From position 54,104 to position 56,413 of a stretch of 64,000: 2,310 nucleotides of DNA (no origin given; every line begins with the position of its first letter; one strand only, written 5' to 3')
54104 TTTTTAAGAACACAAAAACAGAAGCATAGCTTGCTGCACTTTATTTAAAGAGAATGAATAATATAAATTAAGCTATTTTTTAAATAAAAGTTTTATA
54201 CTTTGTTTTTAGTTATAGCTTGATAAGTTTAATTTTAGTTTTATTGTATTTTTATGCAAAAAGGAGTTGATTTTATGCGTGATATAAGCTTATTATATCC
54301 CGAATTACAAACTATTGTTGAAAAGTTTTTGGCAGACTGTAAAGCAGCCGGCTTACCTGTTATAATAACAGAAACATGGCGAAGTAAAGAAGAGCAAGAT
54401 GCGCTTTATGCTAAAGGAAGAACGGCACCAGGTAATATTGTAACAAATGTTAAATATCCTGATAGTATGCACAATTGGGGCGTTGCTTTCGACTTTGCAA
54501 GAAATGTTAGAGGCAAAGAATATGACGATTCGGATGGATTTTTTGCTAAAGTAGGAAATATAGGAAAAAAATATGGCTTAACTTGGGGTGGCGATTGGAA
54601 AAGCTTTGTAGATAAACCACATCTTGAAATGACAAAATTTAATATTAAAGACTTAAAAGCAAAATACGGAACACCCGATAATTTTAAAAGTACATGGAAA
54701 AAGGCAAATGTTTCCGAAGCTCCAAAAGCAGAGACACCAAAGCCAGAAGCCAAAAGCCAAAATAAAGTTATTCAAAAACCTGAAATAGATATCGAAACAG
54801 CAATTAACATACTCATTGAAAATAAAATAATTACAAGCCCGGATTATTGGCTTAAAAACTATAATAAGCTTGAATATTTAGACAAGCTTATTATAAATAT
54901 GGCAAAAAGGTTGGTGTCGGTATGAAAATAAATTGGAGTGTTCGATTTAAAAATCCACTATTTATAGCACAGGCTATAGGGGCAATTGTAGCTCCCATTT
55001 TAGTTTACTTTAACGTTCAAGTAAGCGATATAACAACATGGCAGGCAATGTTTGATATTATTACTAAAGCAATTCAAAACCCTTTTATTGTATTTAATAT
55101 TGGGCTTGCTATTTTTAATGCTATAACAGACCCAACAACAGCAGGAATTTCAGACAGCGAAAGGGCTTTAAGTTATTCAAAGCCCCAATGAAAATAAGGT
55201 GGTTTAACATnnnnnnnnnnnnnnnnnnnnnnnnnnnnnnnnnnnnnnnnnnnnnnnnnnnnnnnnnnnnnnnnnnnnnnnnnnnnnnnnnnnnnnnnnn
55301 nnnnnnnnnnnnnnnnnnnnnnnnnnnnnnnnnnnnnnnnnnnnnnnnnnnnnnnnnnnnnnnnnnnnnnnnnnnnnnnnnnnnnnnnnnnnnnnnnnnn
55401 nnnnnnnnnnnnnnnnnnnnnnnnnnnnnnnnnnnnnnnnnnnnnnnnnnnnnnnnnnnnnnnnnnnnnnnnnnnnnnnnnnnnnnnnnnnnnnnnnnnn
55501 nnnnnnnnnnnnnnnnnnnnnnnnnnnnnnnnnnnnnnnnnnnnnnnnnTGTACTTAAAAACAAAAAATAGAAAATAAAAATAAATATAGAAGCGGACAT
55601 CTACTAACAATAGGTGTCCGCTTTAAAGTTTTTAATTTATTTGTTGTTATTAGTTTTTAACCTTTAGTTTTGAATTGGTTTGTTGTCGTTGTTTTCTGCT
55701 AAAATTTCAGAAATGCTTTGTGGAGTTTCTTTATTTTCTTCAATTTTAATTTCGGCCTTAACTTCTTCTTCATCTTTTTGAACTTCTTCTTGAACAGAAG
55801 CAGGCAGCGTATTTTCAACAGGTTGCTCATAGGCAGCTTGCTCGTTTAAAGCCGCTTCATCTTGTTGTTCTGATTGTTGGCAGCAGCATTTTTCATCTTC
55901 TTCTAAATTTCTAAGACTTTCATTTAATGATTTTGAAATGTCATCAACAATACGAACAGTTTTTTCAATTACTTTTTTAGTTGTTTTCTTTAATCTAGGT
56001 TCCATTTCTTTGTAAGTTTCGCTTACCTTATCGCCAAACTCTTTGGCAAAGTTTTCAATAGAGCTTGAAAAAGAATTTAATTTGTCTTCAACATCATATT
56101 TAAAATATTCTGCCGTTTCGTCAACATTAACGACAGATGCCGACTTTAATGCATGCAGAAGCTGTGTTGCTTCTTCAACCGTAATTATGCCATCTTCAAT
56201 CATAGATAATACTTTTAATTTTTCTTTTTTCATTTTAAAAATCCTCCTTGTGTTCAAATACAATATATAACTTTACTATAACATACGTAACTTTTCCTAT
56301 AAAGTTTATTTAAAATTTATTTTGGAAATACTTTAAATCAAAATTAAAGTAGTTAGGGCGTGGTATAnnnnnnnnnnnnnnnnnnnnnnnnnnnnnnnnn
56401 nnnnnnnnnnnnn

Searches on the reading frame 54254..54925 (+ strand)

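Call 46: search_protein_families(library=pfam, proteins=[window:54254-54925:+], max_evalue=0.001)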
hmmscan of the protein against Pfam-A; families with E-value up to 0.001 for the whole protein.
window:54254-54925:+ (223 aa): 2 families
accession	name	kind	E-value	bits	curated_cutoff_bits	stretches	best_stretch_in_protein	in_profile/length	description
PF13539.11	Peptidase_M15_4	-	7e-14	52.6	25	1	70-126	6-70/70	D-alanyl-D-alanine carboxypeptidase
PF02557.22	VanY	-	7.7e-08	32.6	25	1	14-110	4-107/132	D-alanyl-D-alanine carboxypeptidase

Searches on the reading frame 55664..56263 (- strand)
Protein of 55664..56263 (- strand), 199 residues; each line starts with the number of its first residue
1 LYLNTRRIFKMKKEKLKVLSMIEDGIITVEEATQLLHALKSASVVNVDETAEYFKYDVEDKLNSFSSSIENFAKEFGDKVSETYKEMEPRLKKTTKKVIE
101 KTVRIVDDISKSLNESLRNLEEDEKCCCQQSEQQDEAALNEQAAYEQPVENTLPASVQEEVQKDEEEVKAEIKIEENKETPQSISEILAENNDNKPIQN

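Call 46: search_protein_families(library=pfam, proteins=[window:55664-56263:-], max_evalue=0.001)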
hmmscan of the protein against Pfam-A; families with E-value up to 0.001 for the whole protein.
window:55664-56263:- (199 aa): 1 family
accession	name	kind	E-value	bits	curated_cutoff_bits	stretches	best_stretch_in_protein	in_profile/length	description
PF22746.1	SHOCT-like_DUF2089-C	-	6e-08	32.5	27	1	14-41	2-29/32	SHOCT-like domain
